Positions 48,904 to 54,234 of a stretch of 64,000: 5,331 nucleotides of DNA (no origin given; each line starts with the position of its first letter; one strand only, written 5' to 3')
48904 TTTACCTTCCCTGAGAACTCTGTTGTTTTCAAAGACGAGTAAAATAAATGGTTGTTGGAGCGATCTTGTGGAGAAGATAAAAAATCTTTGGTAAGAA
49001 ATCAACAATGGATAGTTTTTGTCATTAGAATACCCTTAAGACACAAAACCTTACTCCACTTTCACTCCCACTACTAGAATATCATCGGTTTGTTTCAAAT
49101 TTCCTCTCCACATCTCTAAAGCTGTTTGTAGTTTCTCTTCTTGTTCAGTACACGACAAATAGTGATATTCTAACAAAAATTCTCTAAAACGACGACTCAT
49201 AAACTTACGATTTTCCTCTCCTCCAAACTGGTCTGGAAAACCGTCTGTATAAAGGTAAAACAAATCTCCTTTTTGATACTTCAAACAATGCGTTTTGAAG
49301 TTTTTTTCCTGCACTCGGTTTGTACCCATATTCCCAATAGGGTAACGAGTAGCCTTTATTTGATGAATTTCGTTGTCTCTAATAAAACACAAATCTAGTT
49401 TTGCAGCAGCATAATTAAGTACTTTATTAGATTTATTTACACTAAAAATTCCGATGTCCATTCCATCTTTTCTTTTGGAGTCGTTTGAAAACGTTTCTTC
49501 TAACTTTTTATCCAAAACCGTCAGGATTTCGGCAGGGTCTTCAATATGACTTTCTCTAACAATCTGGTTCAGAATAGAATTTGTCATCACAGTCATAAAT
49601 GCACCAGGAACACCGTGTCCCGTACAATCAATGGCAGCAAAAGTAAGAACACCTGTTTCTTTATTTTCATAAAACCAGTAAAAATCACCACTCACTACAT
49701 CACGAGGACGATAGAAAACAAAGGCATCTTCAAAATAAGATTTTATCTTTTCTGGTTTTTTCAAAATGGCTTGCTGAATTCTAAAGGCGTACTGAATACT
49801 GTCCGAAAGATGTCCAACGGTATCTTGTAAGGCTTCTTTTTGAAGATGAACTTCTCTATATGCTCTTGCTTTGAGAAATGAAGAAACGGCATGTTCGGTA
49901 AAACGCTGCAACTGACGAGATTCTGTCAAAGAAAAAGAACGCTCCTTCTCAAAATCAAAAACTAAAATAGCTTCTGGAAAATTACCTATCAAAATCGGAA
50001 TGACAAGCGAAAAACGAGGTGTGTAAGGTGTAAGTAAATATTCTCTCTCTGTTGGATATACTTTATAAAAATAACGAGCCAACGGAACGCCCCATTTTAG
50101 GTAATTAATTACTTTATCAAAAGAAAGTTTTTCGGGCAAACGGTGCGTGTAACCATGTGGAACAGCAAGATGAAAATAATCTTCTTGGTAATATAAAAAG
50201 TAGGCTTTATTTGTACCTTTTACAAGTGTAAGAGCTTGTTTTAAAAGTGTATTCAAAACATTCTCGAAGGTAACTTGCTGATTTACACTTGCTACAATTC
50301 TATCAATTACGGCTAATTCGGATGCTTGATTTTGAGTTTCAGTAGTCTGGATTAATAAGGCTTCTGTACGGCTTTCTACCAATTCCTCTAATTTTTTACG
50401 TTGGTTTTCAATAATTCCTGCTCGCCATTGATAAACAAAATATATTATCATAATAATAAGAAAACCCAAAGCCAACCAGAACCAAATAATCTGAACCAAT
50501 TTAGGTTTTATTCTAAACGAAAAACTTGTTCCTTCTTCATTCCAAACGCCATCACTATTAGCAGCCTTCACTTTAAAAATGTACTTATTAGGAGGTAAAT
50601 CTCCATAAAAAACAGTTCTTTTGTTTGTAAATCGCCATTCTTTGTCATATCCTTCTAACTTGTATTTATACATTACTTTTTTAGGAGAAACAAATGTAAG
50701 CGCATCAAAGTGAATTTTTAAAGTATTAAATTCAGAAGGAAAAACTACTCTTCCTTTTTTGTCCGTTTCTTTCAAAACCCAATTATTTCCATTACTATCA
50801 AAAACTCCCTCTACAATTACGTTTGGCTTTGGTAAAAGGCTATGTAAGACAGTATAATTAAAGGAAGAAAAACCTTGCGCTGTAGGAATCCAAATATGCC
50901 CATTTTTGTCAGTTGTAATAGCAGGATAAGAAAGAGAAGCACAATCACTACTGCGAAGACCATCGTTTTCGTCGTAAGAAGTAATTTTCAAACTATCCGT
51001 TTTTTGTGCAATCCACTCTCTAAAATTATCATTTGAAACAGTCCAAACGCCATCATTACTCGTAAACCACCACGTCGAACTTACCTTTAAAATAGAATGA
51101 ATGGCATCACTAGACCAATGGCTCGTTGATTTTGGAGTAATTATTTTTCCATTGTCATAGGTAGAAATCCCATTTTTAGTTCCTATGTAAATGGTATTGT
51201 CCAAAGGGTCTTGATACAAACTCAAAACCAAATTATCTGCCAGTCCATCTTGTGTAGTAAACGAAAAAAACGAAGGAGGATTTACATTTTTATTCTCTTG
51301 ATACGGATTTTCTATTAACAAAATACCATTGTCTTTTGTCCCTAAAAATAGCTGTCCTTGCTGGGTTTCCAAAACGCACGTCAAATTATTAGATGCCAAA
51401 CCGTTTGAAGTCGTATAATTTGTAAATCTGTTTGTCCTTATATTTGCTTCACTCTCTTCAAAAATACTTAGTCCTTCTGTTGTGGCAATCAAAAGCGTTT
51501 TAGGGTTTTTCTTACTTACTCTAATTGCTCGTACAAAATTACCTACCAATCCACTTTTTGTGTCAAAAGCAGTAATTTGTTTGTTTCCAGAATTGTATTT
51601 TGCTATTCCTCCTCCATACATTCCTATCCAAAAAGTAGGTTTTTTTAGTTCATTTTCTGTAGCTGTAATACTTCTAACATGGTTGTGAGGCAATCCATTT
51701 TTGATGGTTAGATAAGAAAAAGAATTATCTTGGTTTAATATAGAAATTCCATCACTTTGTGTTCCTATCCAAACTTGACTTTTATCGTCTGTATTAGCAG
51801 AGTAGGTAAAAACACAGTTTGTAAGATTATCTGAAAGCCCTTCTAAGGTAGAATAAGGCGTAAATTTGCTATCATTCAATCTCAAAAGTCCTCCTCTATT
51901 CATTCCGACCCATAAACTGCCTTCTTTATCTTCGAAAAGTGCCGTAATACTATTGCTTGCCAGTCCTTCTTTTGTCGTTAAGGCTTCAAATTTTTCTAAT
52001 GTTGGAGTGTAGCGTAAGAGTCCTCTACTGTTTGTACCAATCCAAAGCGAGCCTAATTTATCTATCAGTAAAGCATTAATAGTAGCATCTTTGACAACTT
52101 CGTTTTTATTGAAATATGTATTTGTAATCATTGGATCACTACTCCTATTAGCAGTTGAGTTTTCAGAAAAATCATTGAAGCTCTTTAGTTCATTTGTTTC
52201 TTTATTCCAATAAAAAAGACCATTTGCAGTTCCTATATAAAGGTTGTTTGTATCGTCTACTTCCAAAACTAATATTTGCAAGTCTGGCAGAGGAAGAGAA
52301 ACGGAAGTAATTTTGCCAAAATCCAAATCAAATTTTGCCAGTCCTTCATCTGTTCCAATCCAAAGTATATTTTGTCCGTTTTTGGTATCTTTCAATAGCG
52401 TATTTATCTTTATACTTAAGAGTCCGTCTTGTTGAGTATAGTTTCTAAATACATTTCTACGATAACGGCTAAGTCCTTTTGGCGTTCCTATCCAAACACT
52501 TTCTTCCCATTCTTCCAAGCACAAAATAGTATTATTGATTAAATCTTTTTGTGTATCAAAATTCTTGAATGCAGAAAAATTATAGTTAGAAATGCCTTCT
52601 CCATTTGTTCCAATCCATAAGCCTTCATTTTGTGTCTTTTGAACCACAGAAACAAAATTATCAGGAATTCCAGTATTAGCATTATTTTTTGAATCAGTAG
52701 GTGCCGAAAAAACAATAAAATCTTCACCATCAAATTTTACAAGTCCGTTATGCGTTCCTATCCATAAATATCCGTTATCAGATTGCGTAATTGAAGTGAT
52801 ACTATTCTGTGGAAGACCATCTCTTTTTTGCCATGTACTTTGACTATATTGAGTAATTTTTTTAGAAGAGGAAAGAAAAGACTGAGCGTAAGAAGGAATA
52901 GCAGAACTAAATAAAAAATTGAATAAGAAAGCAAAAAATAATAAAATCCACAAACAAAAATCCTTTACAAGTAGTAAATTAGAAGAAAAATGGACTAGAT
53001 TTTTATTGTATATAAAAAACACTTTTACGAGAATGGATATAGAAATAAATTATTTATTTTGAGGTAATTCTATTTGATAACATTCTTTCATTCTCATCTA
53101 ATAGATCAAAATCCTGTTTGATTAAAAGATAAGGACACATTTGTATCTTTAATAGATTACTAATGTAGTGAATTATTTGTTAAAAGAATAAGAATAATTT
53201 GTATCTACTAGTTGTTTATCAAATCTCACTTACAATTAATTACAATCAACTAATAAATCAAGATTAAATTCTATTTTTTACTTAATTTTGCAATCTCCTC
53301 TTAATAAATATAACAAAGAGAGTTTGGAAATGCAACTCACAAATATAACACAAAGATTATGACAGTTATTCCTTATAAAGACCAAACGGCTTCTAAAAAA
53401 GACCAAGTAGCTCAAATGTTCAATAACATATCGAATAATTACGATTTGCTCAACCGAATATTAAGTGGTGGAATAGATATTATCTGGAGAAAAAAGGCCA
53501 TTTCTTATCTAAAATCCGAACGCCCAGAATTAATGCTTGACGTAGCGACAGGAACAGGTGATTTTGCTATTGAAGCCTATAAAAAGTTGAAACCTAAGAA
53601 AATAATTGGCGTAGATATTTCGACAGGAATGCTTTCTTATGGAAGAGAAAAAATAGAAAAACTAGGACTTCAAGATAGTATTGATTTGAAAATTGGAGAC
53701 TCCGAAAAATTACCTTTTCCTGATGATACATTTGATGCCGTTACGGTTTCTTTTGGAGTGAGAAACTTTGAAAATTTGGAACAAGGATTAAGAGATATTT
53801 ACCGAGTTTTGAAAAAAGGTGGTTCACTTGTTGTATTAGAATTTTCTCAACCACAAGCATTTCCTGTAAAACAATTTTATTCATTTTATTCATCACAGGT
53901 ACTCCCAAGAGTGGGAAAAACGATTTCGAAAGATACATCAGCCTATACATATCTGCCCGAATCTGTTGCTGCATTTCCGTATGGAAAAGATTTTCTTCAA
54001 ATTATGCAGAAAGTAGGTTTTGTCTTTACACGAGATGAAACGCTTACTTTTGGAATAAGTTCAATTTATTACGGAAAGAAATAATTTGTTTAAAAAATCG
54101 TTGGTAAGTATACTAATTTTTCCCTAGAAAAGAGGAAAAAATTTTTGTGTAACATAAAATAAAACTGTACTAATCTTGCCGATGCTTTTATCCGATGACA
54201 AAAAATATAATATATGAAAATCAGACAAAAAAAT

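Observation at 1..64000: Window-wide pattern: at least nine conserved genes are interrupted, mostly by one-base indels in homopolymers plus two C-to-T stops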

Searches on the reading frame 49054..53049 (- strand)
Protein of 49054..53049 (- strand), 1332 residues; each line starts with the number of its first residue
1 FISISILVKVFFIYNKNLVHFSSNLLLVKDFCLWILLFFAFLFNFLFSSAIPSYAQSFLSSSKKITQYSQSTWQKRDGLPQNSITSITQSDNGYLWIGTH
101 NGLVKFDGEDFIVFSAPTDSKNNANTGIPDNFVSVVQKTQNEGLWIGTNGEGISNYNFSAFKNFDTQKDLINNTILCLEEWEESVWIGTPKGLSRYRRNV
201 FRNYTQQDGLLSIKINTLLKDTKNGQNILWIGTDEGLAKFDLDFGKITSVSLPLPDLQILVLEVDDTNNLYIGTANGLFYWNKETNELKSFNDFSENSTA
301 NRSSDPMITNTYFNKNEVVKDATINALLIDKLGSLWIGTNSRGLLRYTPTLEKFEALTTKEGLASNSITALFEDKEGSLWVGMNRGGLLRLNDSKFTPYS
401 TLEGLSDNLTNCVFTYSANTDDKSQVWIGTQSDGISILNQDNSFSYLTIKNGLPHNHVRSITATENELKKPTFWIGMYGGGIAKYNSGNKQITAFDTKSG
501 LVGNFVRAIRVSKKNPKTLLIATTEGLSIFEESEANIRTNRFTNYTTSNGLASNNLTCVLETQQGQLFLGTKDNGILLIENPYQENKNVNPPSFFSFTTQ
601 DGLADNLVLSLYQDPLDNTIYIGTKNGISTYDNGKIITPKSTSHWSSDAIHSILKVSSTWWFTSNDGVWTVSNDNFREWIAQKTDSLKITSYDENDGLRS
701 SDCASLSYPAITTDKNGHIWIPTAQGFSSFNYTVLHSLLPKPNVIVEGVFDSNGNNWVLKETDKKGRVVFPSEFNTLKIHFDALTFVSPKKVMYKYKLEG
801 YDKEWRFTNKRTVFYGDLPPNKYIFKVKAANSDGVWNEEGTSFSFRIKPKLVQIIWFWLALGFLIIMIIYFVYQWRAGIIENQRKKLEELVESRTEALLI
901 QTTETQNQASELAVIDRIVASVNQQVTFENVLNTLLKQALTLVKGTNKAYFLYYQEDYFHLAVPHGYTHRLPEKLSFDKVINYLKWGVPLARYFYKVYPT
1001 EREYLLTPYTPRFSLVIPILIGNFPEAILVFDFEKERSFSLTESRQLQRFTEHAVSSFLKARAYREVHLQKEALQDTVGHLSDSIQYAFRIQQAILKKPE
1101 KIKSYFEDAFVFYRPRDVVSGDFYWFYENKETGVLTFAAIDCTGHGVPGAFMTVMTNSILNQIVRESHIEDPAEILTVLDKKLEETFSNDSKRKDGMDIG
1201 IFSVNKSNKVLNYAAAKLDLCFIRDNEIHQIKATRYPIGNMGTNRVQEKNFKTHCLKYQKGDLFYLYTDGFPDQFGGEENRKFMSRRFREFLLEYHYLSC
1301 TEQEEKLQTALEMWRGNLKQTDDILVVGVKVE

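Call 9: search_protein_families(library=pfam, proteins=[window:49054-53049:-], max_evalue=0.01)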
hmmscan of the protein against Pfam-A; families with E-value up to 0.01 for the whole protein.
window:49054-53049:- (1332 aa): 5 families
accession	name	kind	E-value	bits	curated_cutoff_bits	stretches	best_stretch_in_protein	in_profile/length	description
PF07494.17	Reg_prop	-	1.9e-30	101.4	20.4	2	78-101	1-24/24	Two component regulator propeller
PF07228.17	SpoIIE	-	1.6e-18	67.8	25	1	1135-1331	5-191/192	Stage II sporulation protein E (SpoIIE)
PF07495.19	Y_Y_Y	-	2.7e-14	53.2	26.6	1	786-848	2-65/65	Y_Y_Y domain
PF23748.1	Beta-prop_LRRK2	-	3.7e-07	29.9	26.9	0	361-429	269-336/359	LRRK2 beta propeller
PF06682.17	SARAF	-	0.00017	21.8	30.8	0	460-493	240-273/333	SOCE-associated regulatory factor of calcium homoeostasis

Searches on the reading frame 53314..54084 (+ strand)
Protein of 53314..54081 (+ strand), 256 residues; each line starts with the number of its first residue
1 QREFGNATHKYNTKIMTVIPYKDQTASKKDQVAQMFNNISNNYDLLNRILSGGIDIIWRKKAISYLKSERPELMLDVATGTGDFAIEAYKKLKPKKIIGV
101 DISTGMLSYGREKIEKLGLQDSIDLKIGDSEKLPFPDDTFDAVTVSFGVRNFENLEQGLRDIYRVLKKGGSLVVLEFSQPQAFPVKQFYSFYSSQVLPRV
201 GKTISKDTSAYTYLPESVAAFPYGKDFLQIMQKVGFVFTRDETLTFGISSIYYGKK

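Call 9: search_protein_families(library=pfam, proteins=[window:53314-54081:+], max_evalue=0.01)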
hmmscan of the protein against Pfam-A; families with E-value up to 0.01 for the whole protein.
window:53314-54081:+ (256 aa): 17 families
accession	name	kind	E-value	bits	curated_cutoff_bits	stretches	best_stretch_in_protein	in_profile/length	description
PF01209.24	Ubie_methyltran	-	2.3e-67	227.2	20.1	1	25-256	2-233/233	ubiE/COQ5 methyltransferase family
PF13649.12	Methyltransf_25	-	2.2e-21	76.8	27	1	75-170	2-97/97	Methyltransferase domain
PF08241.18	Methyltransf_11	-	4.3e-21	75.8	21.2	1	75-174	1-95/95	Methyltransferase domain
PF13847.12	Methyltransf_31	-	3.1e-19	69.5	27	1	74-211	7-129/145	Methyltransferase domain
PF08242.18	Methyltransf_12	-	2e-13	51.3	30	1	75-172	1-98/98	Methyltransferase domain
PF13489.12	Methyltransf_23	-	1.1e-08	35.4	27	1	68-196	20-124/164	Methyltransferase domain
PF02353.26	CMAS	-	1.5e-06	28.2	27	1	64-175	56-165/273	Mycolic acid cyclopropane synthetase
PF12847.13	Methyltransf_18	-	7.7e-05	23.2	27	1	71-144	15-87/151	Methyltransferase domain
PF02475.24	TRM5-TYW2_MTfase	-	0.00017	22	28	1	68-159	34-124/164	TRM5/TYW2 methyltransferase domain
PF01135.25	PCMT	-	0.00051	20.3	20.3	1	62-174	65-171/210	Protein-L-isoaspartate(D-aspartate) O-methyltransferase (PCMT)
PF05148.21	Methyltransf_8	-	0.00063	20.1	27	1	125-178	108-160/219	Hypothetical methyltransferase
PF01795.25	Methyltransf_5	-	0.00099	19.1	27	0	150-200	214-265/309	MraW methylase family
PF12147.14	Methyltransf_20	-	0.0026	17.4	21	1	62-130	124-195/309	Putative methyltransferase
PF01170.24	UPF0020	-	0.0035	17.5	22.3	0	93-143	75-125/197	RMKL-like, methyltransferase domain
PF06325.19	PrmA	-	0.0038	17.2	22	1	71-173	162-257/296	Ribosomal protein L11 methyltransferase (PrmA)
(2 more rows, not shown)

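Call 10: find_encoding_contigs(protein=window:53359-54084:+, flank=10000, max_places=6)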
Protein window:53359-54084:+ (241 aa): no gene with exactly this product is on record in the collection.
